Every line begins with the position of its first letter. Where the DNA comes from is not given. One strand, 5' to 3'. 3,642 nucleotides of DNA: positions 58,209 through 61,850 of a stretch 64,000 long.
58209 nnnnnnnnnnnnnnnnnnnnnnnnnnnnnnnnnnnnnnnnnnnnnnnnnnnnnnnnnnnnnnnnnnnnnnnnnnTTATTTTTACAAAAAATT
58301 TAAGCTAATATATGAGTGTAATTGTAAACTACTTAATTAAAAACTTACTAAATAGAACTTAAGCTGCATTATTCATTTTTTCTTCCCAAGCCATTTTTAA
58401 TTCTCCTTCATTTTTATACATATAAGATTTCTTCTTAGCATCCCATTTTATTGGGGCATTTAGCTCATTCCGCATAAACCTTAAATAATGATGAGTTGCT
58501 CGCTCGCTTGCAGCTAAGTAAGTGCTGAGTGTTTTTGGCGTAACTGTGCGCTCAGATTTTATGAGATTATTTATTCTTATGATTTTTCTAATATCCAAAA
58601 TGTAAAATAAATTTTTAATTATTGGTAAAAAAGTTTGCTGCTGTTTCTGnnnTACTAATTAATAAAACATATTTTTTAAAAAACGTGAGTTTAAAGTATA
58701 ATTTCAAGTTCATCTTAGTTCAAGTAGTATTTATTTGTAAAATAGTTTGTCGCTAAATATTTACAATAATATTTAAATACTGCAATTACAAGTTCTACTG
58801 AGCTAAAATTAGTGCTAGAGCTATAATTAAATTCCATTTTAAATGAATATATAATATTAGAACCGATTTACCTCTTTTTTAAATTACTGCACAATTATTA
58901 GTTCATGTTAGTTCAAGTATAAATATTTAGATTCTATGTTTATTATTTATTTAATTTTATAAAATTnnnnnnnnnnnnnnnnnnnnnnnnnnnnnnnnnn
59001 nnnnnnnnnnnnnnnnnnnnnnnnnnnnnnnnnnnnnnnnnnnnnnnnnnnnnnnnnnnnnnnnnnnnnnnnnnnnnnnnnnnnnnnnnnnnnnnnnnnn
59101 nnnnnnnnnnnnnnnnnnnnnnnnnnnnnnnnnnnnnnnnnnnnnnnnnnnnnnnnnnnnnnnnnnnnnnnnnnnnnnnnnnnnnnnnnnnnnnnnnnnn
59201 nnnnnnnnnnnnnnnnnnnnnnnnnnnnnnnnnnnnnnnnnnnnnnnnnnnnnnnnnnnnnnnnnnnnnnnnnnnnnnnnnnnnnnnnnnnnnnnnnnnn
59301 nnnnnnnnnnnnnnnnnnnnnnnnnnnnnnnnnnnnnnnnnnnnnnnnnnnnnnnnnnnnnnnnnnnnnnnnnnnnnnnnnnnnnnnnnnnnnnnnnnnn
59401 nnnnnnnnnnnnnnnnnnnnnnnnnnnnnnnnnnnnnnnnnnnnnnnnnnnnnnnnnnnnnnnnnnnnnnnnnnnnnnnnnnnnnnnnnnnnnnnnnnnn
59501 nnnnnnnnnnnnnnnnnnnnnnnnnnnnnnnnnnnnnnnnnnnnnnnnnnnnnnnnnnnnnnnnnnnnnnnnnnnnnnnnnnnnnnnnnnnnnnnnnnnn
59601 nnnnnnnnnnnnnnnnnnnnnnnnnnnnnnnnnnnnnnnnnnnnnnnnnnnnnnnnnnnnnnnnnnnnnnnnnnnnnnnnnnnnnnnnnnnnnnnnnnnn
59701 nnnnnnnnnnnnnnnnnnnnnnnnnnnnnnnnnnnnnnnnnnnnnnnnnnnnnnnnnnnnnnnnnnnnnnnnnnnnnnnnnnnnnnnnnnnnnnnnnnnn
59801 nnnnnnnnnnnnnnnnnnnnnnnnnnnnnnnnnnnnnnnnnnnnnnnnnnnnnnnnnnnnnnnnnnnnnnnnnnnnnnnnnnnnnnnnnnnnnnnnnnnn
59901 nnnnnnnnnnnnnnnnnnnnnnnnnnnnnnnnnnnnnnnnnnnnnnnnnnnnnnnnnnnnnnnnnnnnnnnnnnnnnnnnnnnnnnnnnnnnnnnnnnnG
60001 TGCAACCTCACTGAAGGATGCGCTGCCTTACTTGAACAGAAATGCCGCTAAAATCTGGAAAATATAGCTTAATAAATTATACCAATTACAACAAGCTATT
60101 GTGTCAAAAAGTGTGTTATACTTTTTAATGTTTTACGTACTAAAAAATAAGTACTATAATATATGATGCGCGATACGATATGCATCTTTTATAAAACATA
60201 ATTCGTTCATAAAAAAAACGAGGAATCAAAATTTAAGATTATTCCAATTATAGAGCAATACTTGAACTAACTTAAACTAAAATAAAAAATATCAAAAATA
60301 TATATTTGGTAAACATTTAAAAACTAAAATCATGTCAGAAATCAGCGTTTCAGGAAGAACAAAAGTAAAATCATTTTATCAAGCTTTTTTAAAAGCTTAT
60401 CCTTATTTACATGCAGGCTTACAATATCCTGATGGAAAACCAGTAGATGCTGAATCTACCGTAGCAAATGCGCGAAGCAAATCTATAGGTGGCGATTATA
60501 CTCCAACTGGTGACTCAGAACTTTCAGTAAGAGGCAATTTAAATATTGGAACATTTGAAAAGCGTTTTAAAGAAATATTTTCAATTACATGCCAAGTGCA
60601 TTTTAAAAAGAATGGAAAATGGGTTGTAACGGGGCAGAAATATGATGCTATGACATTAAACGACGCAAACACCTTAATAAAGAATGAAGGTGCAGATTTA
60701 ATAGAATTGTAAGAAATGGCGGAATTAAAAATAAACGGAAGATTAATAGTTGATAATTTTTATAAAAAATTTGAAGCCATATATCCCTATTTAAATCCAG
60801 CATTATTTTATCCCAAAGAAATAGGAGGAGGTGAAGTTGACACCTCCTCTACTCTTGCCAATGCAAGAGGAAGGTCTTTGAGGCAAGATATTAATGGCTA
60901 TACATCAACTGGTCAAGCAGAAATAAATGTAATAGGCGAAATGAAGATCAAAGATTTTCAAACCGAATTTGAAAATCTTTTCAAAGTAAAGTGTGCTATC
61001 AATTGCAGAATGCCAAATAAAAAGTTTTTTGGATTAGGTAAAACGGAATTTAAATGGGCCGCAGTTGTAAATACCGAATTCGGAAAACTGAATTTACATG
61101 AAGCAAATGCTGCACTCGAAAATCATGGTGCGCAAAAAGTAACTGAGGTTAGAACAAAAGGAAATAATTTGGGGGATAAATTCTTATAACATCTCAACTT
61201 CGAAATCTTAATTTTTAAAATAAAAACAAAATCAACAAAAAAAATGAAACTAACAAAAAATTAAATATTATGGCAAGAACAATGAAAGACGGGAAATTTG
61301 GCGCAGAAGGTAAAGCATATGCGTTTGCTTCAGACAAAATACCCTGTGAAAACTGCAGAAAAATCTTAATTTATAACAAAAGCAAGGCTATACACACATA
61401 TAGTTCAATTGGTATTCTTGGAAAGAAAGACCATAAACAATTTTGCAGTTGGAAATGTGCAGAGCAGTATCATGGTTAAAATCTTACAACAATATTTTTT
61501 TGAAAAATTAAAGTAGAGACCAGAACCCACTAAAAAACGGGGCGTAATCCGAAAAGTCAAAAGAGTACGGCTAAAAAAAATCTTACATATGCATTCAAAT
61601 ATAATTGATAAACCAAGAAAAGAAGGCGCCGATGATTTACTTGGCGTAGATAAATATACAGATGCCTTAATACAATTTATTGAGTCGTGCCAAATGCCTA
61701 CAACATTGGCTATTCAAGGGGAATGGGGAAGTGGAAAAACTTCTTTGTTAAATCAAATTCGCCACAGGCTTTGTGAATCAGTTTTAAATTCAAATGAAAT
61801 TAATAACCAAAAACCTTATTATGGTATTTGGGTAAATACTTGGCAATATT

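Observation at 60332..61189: Tandemly duplicated, diverged small proteins of unknown family (126 and 157 aa)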

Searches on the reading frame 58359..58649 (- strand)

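Call 4: search_protein_families(library=pfam, proteins=[window:58359-58649:-], max_evalue=1)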
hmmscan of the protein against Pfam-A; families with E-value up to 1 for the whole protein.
window:58359-58649:- (96 aa): 1 family
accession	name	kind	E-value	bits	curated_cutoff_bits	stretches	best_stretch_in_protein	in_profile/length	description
PF08279.18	HTH_11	-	0.1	12.9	25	1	22-68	4-47/55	HTH domain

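Call 5: search_protein_families(library=ncbifam, proteins=[window:58359-58649:-], max_evalue=1)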
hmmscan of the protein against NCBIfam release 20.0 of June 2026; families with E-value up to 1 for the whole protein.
window:58359-58649:- (96 aa): 0 families

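Call 6: search_protein_families(library=padloc, proteins=[window:58359-58649:-], max_evalue=1)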
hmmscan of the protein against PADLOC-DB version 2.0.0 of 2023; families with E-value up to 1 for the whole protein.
window:58359-58649:- (96 aa): 0 families

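Call 7: search_protein_families(library=phrogs, proteins=[window:58359-58649:-], max_evalue=1)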
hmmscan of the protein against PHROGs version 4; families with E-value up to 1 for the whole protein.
window:58359-58649:- (96 aa): 1 family
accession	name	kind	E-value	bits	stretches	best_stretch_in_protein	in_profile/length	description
phrog_16937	-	unknown function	0.14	13.3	0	22-72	7-58/88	-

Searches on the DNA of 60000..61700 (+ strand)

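Call 52: search_rna_families(sources=[L001, L004, L007, L010, L011, L013, L014, L016, L017], threshold=gathering)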
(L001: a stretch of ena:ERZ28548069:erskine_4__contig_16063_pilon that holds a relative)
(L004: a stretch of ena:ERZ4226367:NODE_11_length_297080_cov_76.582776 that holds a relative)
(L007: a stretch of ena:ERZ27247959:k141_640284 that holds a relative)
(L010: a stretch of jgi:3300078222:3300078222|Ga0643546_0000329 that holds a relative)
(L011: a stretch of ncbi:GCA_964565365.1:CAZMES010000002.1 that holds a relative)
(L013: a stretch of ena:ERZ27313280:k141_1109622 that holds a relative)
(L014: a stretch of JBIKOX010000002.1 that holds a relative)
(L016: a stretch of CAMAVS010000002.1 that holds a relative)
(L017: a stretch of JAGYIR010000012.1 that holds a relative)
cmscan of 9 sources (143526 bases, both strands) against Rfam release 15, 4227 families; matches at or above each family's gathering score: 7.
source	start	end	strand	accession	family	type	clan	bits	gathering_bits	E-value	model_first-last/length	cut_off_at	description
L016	6718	6832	-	RF00162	SAM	Cis-reg; riboswitch;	CL00012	88.1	44.4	3.1e-19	1-108/108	no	SAM riboswitch aptamer (S box leader)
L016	11640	11708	+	RF03081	DUF805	Cis-reg;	CL00115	78.7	51.1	1.6e-12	1-68/68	no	DUF805 RNA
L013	8024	8092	-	RF03081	DUF805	Cis-reg;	CL00115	77.3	51.1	3.5e-12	1-68/68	no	DUF805 RNA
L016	9911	9980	+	RF03081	DUF805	Cis-reg;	CL00115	70.3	51.1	1.5e-10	1-68/68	no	DUF805 RNA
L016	8955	9034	+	RF00005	tRNA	Gene; tRNA;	CL00001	55.7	29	5.9e-09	1-71/71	no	tRNA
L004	5943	5975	+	RF02914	DUF805b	Cis-reg;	CL00115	39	35.6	3.5e-07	1-35/35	no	DUF805b RNA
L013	2999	3034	-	RF02914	DUF805b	Cis-reg;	CL00115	36.2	35.6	3.2e-06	1-35/35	no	DUF805b RNA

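Call 53: search_rna_families(sources=[L018, L020, L021, L022, L024, L025, L026, L027], threshold=gathering)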
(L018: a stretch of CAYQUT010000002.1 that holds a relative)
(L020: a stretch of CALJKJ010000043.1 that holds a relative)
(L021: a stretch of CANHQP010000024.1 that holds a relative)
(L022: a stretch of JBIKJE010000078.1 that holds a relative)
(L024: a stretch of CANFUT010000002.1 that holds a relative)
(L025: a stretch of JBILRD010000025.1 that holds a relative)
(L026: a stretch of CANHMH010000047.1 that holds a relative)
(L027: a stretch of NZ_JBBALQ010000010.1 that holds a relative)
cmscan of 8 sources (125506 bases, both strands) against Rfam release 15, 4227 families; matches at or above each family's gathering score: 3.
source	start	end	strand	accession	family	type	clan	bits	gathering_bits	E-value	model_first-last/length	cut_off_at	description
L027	9917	9988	+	RF03081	DUF805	Cis-reg;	CL00115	76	51.1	6e-12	1-68/68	no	DUF805 RNA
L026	5369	5401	-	RF02914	DUF805b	Cis-reg;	CL00115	42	35.6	3e-08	1-35/35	no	DUF805b RNA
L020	1664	1697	+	RF02914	DUF805b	Cis-reg;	CL00115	36.6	35.6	2e-06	1-35/35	no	DUF805b RNA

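Call 58: search_rna_families(sources=[L013, L016, L027, L004], threshold=evalue, max_evalue=1, show_alignments=5)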
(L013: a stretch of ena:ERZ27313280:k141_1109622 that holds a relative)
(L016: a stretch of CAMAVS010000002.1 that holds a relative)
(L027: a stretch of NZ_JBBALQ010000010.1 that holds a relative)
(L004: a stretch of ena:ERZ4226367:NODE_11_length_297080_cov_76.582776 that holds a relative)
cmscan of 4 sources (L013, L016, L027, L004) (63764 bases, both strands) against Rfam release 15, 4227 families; matches with E-value up to 1: 19.
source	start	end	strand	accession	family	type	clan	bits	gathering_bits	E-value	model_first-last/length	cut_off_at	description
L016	6718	6832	-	RF00162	SAM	Cis-reg; riboswitch;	CL00012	88.1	44.4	1.4e-19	1-108/108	no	SAM riboswitch aptamer (S box leader)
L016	11640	11708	+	RF03081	DUF805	Cis-reg;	CL00115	78.7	51.1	7.3e-13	1-68/68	no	DUF805 RNA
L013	8024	8092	-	RF03081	DUF805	Cis-reg;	CL00115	77.3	51.1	1.5e-12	1-68/68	no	DUF805 RNA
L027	9917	9988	+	RF03081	DUF805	Cis-reg;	CL00115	76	51.1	3.1e-12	1-68/68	no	DUF805 RNA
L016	9911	9980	+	RF03081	DUF805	Cis-reg;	CL00115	70.3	51.1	6.7e-11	1-68/68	no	DUF805 RNA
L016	8955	9034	+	RF00005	tRNA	Gene; tRNA;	CL00001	55.7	29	2.6e-09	1-71/71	no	tRNA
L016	12351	12404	+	RF03081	DUF805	Cis-reg;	CL00115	40.7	51.1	0.00061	1-68/68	no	DUF805 RNA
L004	5943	5975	+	RF02914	DUF805b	Cis-reg;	CL00115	39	35.6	1.6e-07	1-35/35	no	DUF805b RNA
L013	2999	3034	-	RF02914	DUF805b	Cis-reg;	CL00115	36.2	35.6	1.4e-06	1-35/35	no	DUF805b RNA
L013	19025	19097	+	RF02064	STnc370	Gene; sRNA;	-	34.7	54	0.55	1-71/71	no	Enterobacterial sRNA STnc370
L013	19029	19095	+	RF00506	Thr_leader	Cis-reg; leader;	-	33.3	55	0.023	1-118/118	no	Threonine operon leader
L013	18394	18450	+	RF04181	rteR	Gene; sRNA;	-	31.3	72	0.75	1-84/84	no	rteR sRNA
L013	6138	6224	-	RF03081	DUF805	Cis-reg;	CL00115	30.2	51.1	0.18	1-68/68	no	DUF805 RNA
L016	6644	6711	-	RF02580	tsr31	Gene; sRNA;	-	29.7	50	0.76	1-70/70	no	S. aureus tsr31 small RNA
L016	16494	16544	+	RF03081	DUF805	Cis-reg;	CL00115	28.9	51.1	0.36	1-68/68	no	DUF805 RNA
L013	19056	19111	-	RF00506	Thr_leader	Cis-reg; leader;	-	28.3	55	0.33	1-118/118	no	Threonine operon leader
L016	7318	7454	+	RF00558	L20_leader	Cis-reg; leader;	-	27.7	58.7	0.27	1-127/127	no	Ribosomal protein L20 leader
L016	3752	3888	-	RF01496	Afu_182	Gene; sRNA;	-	27.1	65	0.64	1-195/195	no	A. fumigatus sRNA Afu_182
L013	7597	7634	-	RF02914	DUF805b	Cis-reg;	CL00115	24.1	35.6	0.018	1-35/35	no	DUF805b RNA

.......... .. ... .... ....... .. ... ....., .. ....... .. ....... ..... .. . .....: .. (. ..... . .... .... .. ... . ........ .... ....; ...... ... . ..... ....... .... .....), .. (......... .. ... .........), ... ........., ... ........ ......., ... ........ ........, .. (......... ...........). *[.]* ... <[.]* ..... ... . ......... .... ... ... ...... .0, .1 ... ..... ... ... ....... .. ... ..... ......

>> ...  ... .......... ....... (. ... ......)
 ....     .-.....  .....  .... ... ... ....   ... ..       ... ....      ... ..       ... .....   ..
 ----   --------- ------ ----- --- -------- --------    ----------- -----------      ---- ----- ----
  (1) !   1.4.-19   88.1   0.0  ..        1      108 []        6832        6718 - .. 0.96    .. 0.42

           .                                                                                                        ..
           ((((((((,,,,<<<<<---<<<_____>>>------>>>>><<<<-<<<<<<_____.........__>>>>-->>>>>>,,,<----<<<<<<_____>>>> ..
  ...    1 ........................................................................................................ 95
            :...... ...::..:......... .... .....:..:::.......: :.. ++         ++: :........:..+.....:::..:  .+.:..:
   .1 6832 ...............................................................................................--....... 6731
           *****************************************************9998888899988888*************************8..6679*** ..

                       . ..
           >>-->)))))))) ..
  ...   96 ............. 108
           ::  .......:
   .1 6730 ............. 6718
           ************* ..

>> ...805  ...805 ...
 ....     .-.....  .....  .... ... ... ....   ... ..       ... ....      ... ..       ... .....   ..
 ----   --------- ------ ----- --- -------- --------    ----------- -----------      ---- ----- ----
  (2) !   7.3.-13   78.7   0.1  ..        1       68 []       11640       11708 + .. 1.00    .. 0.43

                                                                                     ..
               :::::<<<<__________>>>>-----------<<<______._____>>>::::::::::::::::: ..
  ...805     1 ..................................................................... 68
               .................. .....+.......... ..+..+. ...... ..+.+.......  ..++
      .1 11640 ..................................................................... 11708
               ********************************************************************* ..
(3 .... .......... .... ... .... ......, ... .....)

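Call 74: search_rna_families(sources=[L028, L032, L001, L014, L020], threshold=evalue, max_evalue=0.5)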
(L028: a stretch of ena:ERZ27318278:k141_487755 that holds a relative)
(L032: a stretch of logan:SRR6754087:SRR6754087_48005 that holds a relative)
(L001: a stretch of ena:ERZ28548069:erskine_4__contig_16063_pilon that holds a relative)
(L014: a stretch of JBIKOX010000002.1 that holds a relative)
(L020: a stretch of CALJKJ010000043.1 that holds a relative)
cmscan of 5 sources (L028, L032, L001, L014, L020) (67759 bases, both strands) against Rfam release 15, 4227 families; matches with E-value up to 0.5: 2.
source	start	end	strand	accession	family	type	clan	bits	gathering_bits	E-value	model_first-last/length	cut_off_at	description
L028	4546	4580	+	RF02914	DUF805b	Cis-reg;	CL00115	44.1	35.6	3.2e-09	1-35/35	no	DUF805b RNA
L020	1664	1697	+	RF02914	DUF805b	Cis-reg;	CL00115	36.6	35.6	1.1e-06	1-35/35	no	DUF805b RNA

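Call 100: search_rna_families(source=window, start=60000, end=61700, threshold=evalue, max_evalue=10, show_alignments=2)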
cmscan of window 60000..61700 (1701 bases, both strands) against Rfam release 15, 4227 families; matches with E-value up to 10: 4.
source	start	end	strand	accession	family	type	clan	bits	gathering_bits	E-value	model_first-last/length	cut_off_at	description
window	61508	61576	+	RF03081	DUF805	Cis-reg;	CL00115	65.3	51.1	2.7e-11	1-68/68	no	DUF805 RNA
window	61442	61562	+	RF01590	plasmodium_snoR14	Gene; snRNA; snoRNA; CD-box;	-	23.2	90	4.8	1-127/127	no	small nucleolar RNA snoR14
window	60764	60814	-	RF02596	cyano_het_sRNA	Gene; sRNA;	-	15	35.7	8.5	1-56/56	no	Cyanobacteria heterocyst sRNA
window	60377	60422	+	RF00032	Histone3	Cis-reg;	-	14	34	3.6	1-46/46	no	Histone 3' UTR stem-loop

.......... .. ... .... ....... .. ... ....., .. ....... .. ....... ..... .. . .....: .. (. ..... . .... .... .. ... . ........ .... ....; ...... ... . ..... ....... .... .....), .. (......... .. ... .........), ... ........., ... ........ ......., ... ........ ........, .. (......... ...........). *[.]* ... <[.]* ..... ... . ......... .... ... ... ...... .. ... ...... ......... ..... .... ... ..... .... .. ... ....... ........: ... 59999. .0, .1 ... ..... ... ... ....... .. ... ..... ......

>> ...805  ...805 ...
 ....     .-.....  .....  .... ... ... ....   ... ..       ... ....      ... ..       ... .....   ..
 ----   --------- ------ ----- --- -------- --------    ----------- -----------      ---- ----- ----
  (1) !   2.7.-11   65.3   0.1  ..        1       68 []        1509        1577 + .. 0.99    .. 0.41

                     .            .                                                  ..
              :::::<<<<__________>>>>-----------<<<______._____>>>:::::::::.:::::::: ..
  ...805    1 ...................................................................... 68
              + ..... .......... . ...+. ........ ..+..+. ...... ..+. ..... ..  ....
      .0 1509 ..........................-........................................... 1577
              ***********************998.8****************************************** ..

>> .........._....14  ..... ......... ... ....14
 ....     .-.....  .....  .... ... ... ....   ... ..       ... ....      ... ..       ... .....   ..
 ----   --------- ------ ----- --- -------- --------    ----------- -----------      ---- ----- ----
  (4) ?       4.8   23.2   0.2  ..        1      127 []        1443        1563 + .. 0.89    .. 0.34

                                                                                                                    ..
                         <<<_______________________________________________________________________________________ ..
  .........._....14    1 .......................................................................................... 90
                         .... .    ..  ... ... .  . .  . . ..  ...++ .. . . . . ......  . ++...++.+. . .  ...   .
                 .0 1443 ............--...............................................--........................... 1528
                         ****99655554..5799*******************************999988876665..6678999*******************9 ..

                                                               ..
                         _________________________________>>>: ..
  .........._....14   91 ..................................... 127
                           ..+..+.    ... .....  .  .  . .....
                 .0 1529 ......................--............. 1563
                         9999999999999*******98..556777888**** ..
